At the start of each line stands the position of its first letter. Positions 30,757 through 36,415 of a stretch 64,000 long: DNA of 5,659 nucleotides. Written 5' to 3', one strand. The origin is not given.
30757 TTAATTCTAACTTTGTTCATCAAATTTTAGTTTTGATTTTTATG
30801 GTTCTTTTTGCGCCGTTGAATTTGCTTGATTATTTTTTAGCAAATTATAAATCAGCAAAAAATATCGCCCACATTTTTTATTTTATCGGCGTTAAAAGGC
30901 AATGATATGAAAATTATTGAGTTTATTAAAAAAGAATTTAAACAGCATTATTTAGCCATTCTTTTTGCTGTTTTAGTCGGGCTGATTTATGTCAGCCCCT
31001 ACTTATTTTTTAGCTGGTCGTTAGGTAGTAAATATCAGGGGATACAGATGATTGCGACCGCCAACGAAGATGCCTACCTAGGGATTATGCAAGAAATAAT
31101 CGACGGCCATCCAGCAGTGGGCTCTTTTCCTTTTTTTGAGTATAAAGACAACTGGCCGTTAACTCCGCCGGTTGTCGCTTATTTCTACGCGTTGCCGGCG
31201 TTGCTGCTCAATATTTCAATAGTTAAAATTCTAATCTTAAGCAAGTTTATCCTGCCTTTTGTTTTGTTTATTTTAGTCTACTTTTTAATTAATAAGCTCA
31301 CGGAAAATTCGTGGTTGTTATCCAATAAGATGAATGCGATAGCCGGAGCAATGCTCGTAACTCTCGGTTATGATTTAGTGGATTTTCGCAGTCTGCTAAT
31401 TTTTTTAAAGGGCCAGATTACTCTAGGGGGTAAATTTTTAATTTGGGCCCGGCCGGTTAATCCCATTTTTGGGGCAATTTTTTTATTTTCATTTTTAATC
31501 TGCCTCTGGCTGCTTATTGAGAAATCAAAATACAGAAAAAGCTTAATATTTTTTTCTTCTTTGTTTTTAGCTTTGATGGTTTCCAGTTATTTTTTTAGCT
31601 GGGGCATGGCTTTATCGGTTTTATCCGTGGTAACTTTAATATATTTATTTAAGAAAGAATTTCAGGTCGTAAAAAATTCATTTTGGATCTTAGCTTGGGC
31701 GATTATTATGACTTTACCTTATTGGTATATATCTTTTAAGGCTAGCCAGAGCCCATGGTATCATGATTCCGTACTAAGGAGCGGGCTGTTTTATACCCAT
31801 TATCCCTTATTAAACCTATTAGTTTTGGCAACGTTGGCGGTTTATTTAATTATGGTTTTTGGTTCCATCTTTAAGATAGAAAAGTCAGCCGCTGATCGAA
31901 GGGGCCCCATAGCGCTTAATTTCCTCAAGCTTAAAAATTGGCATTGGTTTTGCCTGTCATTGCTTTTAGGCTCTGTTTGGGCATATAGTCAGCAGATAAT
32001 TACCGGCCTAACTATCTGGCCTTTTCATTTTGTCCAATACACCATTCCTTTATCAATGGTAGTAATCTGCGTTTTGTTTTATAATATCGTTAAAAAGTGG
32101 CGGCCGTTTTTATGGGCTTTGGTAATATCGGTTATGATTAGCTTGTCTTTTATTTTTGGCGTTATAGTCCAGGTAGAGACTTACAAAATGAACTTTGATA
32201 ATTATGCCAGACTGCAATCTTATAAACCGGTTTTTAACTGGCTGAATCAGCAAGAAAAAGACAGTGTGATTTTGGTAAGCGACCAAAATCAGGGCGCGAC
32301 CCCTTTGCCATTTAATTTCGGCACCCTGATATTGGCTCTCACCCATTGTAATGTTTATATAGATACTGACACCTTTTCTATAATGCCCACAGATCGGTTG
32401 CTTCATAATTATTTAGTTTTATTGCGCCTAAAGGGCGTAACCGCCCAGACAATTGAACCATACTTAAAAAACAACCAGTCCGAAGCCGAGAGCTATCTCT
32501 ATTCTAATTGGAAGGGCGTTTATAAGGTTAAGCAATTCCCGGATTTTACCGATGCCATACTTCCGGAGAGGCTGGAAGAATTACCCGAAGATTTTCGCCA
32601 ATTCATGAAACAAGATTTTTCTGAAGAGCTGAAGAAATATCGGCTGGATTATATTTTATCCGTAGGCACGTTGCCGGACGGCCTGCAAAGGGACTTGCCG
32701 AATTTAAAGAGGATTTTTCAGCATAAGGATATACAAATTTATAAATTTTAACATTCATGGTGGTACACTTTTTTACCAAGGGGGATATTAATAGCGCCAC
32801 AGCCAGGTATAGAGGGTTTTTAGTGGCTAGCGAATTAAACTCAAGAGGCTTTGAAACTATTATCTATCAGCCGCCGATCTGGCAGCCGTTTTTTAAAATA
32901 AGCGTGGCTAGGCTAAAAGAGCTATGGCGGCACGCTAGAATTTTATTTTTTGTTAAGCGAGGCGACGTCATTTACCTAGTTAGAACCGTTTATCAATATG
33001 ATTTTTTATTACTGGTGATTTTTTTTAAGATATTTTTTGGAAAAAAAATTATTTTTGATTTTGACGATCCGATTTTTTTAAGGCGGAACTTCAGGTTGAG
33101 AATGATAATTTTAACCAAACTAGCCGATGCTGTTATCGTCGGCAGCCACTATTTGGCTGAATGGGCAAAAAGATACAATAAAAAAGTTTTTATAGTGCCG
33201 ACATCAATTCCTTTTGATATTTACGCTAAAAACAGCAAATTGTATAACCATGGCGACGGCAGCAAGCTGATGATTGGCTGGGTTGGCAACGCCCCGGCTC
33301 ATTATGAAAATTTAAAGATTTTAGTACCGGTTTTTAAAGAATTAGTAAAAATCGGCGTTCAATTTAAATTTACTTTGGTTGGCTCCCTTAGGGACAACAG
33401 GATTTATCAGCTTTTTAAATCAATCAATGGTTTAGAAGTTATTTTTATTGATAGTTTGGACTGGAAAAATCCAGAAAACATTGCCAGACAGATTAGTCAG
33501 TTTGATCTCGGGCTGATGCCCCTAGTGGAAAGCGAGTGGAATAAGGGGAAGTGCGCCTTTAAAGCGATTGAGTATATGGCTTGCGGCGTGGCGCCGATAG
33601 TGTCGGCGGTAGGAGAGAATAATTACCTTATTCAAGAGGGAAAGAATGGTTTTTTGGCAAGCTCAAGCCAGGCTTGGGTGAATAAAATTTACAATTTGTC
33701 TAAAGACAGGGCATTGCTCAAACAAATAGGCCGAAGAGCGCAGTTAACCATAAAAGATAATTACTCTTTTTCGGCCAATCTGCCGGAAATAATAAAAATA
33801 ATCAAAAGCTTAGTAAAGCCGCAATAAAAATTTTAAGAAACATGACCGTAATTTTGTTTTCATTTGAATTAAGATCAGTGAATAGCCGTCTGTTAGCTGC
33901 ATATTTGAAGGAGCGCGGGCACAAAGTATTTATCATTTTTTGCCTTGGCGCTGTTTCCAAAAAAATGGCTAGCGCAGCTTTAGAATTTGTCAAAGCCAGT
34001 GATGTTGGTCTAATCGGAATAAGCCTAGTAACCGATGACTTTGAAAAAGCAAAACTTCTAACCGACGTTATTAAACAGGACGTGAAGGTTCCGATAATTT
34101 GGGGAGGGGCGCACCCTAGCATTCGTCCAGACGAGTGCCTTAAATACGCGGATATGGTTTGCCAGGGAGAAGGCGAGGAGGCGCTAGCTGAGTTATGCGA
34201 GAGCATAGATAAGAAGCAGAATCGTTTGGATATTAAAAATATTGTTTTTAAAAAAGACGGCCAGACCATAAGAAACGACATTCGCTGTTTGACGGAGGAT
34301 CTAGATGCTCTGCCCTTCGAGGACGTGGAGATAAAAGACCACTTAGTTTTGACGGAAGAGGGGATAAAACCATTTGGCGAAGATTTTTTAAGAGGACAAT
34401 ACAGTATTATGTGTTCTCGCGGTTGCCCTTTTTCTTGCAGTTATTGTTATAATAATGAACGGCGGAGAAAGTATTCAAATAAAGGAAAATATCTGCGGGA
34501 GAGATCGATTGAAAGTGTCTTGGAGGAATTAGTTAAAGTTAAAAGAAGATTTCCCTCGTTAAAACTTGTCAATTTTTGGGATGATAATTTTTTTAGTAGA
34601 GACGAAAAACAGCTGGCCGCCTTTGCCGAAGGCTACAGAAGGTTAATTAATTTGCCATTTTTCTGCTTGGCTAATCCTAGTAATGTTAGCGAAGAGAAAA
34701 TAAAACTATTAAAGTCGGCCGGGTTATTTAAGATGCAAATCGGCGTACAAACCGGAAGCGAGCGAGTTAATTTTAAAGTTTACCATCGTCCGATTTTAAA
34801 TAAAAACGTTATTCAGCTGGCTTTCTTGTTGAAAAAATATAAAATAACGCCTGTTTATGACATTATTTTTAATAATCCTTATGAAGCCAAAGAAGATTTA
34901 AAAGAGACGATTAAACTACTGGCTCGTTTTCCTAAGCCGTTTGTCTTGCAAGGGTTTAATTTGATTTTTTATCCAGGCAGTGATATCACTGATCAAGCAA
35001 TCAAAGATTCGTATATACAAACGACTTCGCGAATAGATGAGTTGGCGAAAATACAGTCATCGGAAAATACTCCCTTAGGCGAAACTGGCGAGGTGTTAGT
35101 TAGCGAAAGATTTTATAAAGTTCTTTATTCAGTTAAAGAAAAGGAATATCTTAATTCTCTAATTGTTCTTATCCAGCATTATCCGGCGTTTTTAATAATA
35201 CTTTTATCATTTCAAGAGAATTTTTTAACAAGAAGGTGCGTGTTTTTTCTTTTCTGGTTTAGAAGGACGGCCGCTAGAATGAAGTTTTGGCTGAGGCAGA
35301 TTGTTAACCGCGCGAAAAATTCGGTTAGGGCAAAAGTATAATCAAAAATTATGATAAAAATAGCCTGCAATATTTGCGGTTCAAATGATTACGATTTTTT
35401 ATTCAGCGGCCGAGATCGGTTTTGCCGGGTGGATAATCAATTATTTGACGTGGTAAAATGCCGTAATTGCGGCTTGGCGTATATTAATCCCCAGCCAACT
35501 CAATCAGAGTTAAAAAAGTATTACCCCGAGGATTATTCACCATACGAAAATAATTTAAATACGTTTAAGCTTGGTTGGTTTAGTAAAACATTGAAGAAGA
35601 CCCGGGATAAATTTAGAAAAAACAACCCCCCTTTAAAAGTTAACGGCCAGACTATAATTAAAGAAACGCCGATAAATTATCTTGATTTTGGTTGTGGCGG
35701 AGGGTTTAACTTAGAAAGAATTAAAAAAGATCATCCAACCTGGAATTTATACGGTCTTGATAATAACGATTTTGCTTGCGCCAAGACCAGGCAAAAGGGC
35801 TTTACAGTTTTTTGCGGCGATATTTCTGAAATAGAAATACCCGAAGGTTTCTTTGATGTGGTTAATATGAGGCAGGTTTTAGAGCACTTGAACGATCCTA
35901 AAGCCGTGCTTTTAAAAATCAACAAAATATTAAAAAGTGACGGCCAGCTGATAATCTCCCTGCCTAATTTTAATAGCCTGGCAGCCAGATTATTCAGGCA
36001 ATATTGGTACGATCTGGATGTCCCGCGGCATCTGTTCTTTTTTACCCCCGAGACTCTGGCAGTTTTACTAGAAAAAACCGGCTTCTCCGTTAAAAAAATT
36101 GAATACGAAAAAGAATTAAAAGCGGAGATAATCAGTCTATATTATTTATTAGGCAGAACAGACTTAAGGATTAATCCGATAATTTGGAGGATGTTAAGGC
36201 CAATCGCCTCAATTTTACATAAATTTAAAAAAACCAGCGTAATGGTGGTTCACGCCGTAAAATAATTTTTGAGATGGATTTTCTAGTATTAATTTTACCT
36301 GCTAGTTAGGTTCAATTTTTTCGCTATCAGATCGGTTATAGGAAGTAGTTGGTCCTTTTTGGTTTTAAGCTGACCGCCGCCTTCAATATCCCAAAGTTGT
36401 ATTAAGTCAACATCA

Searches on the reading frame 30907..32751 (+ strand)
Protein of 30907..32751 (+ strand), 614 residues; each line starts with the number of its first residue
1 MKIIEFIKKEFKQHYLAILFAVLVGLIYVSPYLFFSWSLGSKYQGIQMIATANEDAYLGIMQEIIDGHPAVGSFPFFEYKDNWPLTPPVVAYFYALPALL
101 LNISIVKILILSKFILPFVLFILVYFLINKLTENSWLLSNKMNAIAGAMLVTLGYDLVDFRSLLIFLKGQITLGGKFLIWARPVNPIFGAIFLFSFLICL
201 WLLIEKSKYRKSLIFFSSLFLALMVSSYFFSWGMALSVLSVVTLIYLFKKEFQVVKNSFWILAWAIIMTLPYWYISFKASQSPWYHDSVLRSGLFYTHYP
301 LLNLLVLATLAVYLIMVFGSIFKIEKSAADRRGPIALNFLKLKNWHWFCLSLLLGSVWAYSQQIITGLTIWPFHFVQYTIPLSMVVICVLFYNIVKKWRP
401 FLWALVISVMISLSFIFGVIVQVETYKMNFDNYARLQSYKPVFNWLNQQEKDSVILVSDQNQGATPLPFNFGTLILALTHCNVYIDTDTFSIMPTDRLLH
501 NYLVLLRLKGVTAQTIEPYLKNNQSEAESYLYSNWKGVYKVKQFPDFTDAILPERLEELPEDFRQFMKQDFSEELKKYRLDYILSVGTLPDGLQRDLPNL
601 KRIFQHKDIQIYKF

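Call 7: search_protein_families(library=pfam, proteins=[window:30907-32751:+], max_evalue=0.001)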
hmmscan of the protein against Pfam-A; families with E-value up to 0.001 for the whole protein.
window:30907-32751:+ (614 aa): 0 families

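Call 61: search_protein_families(library=pfam, proteins=[window:30907-32751:+], max_evalue=0.05)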
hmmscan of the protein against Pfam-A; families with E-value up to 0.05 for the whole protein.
window:30907-32751:+ (614 aa): 0 families

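Call 65: search_protein_families(library=ncbifam, proteins=[window:30907-32751:+], max_evalue=0.001)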
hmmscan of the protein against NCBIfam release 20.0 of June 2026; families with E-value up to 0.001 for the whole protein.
window:30907-32751:+ (614 aa): 0 families

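Call 66: search_solved_structures(query=window:30907-32751:+, max_evalue=10)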
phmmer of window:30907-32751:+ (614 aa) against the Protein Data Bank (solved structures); distinct sequences matched with E-value up to 10: 0.

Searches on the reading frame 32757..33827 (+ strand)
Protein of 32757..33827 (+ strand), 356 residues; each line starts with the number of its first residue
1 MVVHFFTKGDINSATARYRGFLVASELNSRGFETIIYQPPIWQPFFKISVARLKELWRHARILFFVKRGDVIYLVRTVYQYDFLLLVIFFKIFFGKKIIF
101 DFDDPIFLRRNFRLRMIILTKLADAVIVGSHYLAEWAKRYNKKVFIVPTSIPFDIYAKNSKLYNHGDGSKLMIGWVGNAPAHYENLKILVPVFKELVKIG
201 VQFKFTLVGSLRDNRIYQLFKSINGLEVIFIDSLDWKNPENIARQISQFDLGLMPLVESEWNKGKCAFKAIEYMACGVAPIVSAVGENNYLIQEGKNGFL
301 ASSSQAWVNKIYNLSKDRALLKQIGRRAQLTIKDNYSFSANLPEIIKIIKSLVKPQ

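Call 7: search_protein_families(library=pfam, proteins=[window:32757-33827:+], max_evalue=0.001)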
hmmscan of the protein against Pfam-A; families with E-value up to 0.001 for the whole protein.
window:32757-33827:+ (356 aa): 3 families
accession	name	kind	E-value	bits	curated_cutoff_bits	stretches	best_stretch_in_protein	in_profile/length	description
PF13692.12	Glyco_trans_1_4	-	4.3e-16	59.9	27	1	172-317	3-142/142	Glycosyl transferases group 1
PF00534.26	Glycos_transf_1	-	1.5e-11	44.5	26.4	1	182-329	26-170/172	Glycosyl transferases group 1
PF13524.12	Glyco_trans_1_2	-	5.7e-07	30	25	1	202-345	14-142/144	Glycosyl transferase-like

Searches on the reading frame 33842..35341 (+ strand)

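Call 7: search_protein_families(library=pfam, proteins=[window:33842-35341:+], max_evalue=0.001)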
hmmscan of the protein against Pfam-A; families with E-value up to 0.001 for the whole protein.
window:33842-35341:+ (499 aa): 3 families
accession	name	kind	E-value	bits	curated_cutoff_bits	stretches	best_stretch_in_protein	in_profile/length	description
PF04055.27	Radical_SAM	-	1.5e-22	81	29.5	1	191-360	3-166/166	Radical SAM superfamily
PF02310.24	B12-binding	-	4.7e-17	62.4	32.1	1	9-118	11-120/121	B12 binding domain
PF19864.5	Radical_SAM_N2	-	0.00015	21.6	29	1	80-128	83-131/151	Radical SAM proteins, N-terminal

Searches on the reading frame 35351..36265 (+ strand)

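Call 7: search_protein_families(library=pfam, proteins=[window:35351-36265:+], max_evalue=0.001)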
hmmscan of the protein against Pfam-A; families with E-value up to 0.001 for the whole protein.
window:35351-36265:+ (304 aa): 6 families
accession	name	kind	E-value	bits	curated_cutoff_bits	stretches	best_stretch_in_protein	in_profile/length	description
PF13489.12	Methyltransf_23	-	2.1e-25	89.8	27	1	104-247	20-161/164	Methyltransferase domain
PF08241.18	Methyltransf_11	-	7.5e-17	62.2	21.2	1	111-202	1-95/95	Methyltransferase domain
PF08242.18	Methyltransf_12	-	1.8e-13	51.4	30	1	111-200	1-98/98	Methyltransferase domain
PF13649.12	Methyltransf_25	-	2.2e-13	51.2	27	1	111-198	2-97/97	Methyltransferase domain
PF13847.12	Methyltransf_31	-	2.8e-12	47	27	1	109-206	6-113/145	Methyltransferase domain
PF07021.18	MetW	-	1.1e-09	38.6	21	1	109-213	16-118/193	Methionine biosynthesis protein MetW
